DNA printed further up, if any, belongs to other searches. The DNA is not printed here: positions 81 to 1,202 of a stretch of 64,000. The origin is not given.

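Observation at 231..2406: Uncharacterised exported module (S1 protease, Cys-containing protein, SoxY-SoxZ fusion-like thiol carrier) appended to a lanthanide-type XoxF operon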

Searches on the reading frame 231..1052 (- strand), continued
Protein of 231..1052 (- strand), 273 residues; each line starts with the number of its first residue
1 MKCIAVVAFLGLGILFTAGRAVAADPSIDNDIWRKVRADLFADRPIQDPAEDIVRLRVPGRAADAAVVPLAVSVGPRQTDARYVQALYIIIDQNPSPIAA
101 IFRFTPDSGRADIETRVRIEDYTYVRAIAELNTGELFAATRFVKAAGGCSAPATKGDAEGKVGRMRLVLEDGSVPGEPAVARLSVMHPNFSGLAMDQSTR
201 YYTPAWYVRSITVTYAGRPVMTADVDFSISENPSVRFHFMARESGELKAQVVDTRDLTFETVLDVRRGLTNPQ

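Call 70: fold_search(model_id=the predicted structure, library=pdb)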
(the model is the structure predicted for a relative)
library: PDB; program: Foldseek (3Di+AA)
matches with E <= 10: 1944; with E <= 0.001: 317
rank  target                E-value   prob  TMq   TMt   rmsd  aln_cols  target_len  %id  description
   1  4uwq_K                8.9e-07  1.00  0.37  0.77   3.2       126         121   28  Crystal structure of the disulfide-linked complex of the thiosulfodyrolase SoxB with the carrier-protein SoxYZ from Th (released 2015-12-09)
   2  8cs9_X                1.3e-06  1.00  0.23  0.11  20.8       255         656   11  Composite reconstruction of Class 1 of the erythrocyte ankyrin-1 complex (released 2022-07-20)
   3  2oxh_A                1.7e-06  1.00  0.36  0.89   1.6       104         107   21  The SOXYZ Complex of Paracoccus Pantotrophus (released 2007-05-22)
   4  1nug_B                2.2e-06  1.00  0.26  0.11  22.0       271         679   10  Role of Calcium Ions in the Activation and Activity of the Transglutaminase 3 Enzyme (2 calciums, 1 Mg, inactive form) (released 2003-04-22)
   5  1v8h_A                2.8e-06  1.00  0.34  0.83   2.4       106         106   25  Crystal structure of TT0351 protein from Thermus thermophilus HB8 (released 2005-01-18)
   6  3ly6_A                2.8e-06  1.00  0.25  0.11  21.4       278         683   12  Crystal structure of human transglutaminase 2 complex with adenosine 5' Triphosphate (released 2010-08-18)
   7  2nnc_B                2.9e-06  1.00  0.35  0.77   2.2       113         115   23  Structure of the sulfur carrier protein SoxY from Chlorobium limicola f thiosulfatophilum (released 2007-03-13)
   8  7tvz_E                2.9e-06  1.00  0.27  0.12  20.8       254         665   11  Cryo-EM structure of human band 3-protein 4.2 complex in diagonal conformation (released 2022-06-08)
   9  4uwq_E                3.5e-06  1.00  0.33  0.74   3.9       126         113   25  Crystal structure of the disulfide-linked complex of the thiosulfodyrolase SoxB with the carrier-protein SoxYZ from Th (released 2015-12-09)
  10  2ox5_A                3.7e-06  1.00  0.37  0.90   1.6       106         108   21  The SoxYZ complex of Paracoccus pantotrophus (released 2007-05-22)
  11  7uzs                  3.9e-06  1.00  0.23  0.11  20.3       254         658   11  Protein 4.2 (local refinement from consensus reconstruction of ankyrin complex classes) (released 2022-07-20)
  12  8csw                  4.8e-06  1.00  0.23  0.11  21.3       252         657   11  Local refinement of protein 4.2 in Class 2 of erythrocyte ankyrin-1 complex (released 2022-07-20)
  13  2oxg_E                8.3e-06  1.00  0.34  0.91   1.6       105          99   20  The SoxYZ Complex of Paracoccus pantotrophus (released 2007-05-22)
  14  2ox5_E                8.3e-06  1.00  0.32  0.82   3.8       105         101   18  The SoxYZ complex of Paracoccus pantotrophus (released 2007-05-22)
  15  2oxg_C                9.3e-06  1.00  0.34  0.88   2.0       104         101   20  The SoxYZ Complex of Paracoccus pantotrophus (released 2007-05-22)
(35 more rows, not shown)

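Call 87: search_dna_similar(query=window:231-1052:-, collection=plasmids, mode=protein, max_evalue=1e-20, max_rows=40, rows=spread)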
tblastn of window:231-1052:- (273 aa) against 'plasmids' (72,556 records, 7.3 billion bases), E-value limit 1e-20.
Records with a match: 100; places in all: 100; records where one place covers at least 80% of the query: 98.
Best place of each record, by identity: <60% 100.
By first word of the organism name: Sinorhizobium 71; Azospirillum 10; Phyllobacterium 4; Sagittula 3; Salipiger 2; Alloyangia 2; Azoarcus 1; Caballeronia 1; Roseomonas 1; Neorhizobium 1; and 4 more.
By predicted mobility (MOB-suite, as given by PLSDB): mobilizable 60; non-mobilizable 32; conjugative 8.
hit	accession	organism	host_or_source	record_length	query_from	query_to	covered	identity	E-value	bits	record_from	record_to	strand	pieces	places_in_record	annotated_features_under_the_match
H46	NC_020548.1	Azoarcus sp. KH32C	-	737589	30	265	86%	55.0%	8e-71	243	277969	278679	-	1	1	quinoprotein dehydrogenase-associated SoxYZ-like carrier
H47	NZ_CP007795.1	Azospirillum argentinense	Triticum aestivum L.,Root,wheat ...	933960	4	266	96%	39.2%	4e-50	183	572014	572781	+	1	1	quinoprotein dehydrogenase-associated SoxYZ-like carrier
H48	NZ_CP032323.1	Azospirillum argentinense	soil sample,Agricultural field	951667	4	266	96%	38.9%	7e-49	180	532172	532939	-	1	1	quinoprotein dehydrogenase-associated SoxYZ-like carrier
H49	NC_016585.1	Azospirillum lipoferum 4B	-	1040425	33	259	83%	43.7%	1e-51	188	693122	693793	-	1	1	none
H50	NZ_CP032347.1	Azospirillum brasilense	soil sample,Agricultural field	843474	4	266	96%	37.4%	1e-46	173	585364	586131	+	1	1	quinoprotein dehydrogenase-associated SoxYZ-like carrier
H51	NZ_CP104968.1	Phyllobacterium sp. A18/5-2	Vicia costata,cell culture,root nodule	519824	3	260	95%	37.8%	4e-52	189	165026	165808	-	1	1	quinoprotein dehydrogenase-associated SoxYZ-like carrier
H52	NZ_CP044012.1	Sinorhizobium sp. BG8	Prosopis cineraria,pure bacterial ...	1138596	4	259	94%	37.4%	9e-45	168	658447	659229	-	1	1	none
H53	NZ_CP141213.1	Sinorhizobium meliloti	alfalfa,Isolate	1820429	25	263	88%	39.2%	1e-39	153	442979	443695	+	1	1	none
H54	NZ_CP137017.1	Sinorhizobium fredii GR64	Phaseolus vulgaris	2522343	9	263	93%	36.4%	3e-37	146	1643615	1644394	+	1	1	record has no annotation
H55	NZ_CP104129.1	Sinorhizobium sp. M103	Phaseolus vulgaris,cell ...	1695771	25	263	88%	38.8%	7e-38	148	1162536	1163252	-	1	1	none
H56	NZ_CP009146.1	Sinorhizobium meliloti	Medicago orbicularis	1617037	25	263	88%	38.5%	1e-37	147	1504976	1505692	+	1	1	none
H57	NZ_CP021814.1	Sinorhizobium meliloti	Medicago truncatula,Single Cell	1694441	25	263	88%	38.5%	1e-37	147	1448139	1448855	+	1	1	none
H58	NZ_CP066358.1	Sinorhizobium meliloti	Medicago lupulina L.,nodules of ...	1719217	25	263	88%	38.5%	1e-37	147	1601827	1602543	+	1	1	none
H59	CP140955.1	Sinorhizobium meliloti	Medicago lupulina,whole organism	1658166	25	263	88%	38.5%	2e-37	147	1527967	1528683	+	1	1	quinoprotein dehydrogenase-associated SoxYZ-like carrier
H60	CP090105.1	Sinorhizobium meliloti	Medicago,Cell culture,Plant nodule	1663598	25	263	88%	38.5%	2e-37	147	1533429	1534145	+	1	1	quinoprotein dehydrogenase-associated SoxYZ-like carrier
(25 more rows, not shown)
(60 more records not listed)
